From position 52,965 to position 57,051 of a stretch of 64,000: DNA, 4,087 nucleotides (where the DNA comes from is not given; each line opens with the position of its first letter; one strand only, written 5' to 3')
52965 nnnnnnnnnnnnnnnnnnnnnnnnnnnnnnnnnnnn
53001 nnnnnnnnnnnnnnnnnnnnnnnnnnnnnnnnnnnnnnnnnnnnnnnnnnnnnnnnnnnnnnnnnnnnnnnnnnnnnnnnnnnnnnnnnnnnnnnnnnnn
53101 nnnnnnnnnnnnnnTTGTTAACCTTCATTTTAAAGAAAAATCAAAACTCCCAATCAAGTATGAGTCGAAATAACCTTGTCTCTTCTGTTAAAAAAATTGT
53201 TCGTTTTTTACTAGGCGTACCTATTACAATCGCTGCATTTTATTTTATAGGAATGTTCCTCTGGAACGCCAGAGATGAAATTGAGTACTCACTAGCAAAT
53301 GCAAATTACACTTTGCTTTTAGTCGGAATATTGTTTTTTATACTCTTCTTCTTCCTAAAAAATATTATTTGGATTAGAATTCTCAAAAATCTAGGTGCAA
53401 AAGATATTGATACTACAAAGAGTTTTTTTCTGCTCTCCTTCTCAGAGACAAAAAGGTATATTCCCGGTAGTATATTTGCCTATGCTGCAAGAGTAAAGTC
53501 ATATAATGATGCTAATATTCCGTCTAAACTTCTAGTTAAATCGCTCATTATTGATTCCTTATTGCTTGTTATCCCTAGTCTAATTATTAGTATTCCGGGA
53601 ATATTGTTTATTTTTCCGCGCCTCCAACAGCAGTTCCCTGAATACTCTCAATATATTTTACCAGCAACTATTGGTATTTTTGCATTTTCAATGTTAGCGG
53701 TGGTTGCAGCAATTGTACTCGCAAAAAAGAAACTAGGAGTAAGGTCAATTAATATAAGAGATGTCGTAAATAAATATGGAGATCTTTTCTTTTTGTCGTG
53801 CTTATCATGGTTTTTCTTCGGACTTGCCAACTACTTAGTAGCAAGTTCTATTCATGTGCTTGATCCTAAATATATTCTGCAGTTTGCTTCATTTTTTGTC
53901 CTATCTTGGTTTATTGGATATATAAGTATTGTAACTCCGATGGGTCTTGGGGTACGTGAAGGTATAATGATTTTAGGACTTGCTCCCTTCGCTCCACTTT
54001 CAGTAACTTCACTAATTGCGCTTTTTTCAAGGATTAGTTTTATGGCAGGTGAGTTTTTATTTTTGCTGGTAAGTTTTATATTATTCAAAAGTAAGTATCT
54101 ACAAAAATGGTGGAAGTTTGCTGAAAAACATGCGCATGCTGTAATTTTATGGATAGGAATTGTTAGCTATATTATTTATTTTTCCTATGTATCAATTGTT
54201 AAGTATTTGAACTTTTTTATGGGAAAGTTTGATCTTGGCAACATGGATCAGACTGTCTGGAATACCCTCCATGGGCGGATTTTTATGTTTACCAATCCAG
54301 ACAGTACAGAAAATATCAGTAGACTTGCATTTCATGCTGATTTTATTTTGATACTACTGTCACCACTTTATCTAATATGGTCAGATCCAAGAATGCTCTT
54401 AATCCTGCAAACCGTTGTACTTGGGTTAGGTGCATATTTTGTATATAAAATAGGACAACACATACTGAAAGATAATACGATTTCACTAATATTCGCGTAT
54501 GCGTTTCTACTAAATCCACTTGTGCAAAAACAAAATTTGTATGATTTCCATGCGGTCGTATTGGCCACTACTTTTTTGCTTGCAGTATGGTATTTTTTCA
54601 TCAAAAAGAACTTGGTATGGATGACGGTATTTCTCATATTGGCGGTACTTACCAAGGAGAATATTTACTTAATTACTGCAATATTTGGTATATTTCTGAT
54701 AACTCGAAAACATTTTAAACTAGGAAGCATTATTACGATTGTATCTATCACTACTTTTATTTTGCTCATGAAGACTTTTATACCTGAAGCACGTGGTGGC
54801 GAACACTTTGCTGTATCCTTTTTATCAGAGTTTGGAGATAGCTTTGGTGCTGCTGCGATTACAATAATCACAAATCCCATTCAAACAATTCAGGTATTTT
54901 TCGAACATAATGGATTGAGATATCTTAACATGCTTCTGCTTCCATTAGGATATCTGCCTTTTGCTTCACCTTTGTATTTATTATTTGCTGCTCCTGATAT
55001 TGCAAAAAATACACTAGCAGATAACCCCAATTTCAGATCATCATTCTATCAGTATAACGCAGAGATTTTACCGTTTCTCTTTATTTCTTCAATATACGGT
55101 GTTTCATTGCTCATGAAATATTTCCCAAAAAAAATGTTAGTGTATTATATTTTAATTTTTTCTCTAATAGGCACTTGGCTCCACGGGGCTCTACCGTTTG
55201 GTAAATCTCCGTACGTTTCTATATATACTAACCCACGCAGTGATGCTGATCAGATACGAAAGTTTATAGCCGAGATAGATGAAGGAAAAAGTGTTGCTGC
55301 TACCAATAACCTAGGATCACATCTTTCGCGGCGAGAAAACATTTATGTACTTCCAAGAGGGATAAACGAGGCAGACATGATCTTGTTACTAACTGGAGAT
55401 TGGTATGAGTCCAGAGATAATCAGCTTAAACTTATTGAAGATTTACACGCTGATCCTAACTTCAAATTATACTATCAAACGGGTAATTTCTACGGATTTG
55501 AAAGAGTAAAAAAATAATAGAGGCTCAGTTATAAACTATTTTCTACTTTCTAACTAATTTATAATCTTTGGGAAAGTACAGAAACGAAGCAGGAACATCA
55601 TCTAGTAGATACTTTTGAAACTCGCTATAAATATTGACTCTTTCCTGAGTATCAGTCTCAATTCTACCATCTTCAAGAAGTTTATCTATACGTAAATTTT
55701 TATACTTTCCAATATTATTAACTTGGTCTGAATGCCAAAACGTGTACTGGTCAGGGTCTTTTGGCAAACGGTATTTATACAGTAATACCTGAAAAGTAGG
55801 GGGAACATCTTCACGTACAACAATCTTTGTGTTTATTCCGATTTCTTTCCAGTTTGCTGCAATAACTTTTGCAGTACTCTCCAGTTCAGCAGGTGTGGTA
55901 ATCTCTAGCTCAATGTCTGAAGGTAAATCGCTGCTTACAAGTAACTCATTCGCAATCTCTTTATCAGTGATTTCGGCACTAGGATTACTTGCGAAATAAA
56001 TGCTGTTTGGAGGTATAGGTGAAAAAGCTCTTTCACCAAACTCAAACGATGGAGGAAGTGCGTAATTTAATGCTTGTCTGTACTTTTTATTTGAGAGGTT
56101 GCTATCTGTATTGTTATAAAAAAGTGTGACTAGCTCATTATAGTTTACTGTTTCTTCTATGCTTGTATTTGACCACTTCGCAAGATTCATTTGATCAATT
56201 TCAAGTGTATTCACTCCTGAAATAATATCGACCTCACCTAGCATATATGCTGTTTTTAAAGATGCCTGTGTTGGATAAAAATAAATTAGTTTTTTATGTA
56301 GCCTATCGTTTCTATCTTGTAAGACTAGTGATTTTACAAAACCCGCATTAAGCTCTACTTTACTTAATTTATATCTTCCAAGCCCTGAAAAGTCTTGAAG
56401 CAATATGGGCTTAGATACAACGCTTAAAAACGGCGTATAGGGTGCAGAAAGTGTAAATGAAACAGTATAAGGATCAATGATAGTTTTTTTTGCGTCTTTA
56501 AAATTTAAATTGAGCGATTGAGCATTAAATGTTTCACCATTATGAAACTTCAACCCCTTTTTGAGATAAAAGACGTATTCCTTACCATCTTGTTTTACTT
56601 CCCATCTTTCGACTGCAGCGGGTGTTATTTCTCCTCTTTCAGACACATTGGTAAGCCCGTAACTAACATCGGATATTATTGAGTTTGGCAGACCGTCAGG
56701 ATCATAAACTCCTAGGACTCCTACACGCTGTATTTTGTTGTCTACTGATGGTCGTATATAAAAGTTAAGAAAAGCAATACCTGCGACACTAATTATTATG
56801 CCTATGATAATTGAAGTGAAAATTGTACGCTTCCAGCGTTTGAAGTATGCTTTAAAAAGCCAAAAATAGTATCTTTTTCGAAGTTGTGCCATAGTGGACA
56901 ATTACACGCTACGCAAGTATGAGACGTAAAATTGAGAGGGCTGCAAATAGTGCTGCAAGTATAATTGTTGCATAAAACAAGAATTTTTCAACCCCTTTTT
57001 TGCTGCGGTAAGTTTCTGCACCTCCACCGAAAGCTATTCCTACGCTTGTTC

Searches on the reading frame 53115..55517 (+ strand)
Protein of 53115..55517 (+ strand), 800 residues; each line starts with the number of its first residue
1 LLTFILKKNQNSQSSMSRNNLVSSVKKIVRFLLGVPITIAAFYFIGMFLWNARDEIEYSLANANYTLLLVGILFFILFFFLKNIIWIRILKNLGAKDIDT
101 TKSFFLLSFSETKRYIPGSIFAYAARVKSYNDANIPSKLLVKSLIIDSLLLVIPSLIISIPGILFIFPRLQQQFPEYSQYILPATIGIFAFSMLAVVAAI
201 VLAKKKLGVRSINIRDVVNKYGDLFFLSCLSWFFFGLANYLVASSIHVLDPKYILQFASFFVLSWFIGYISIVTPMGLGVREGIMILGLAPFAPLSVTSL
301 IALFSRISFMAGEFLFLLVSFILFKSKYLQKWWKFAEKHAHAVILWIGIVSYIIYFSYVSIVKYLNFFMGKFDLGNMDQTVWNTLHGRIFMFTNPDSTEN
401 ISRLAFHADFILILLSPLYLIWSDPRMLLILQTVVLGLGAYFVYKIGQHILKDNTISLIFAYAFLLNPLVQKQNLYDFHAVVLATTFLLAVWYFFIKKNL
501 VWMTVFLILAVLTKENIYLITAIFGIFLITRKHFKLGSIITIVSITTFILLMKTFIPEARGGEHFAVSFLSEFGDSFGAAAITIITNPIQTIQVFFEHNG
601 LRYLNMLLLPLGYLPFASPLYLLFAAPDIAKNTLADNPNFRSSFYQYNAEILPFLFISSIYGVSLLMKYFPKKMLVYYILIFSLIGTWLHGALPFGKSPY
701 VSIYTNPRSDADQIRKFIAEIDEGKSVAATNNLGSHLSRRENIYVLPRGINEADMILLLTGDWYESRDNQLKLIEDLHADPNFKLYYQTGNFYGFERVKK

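Call 14: search_protein_families(library=ncbifam, proteins=[window:53115-55517:+])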
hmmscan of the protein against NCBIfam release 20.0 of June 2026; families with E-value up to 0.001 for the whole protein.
window:53115-55517:+ (800 aa): 0 families

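Call 33: search_protein_families(library=pfam, proteins=[window:53115-55517:+])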
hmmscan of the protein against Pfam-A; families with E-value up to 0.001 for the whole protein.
window:53115-55517:+ (800 aa): 1 family
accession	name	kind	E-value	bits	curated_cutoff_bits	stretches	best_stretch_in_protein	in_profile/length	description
PF09852.15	DUF2079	-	2e-64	218.8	28.2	1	364-788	2-453/459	Predicted membrane protein (DUF2079)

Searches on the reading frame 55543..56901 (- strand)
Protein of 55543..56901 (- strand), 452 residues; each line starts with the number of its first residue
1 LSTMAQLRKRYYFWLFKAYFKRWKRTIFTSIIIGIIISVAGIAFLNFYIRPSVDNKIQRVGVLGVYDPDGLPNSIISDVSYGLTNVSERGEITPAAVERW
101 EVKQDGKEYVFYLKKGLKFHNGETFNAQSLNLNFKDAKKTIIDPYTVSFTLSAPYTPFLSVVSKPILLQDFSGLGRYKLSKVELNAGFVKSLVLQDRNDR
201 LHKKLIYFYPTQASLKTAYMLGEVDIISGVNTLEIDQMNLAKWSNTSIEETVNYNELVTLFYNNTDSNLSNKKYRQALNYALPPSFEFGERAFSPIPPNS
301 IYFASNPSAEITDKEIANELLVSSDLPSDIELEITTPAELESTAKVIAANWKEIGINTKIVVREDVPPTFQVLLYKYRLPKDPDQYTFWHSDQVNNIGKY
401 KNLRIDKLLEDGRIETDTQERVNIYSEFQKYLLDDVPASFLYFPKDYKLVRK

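Call 33: search_protein_families(library=pfam, proteins=[window:55543-56901:-])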
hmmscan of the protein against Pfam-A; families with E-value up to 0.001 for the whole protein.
window:55543-56901:- (452 aa): 1 family
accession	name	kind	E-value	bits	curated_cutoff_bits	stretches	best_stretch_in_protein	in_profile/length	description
PF00496.27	SBP_bac_5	-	3.2e-27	96.1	32.4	1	91-364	1-325/368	Bacterial extracellular solute-binding proteins, family 5 Middle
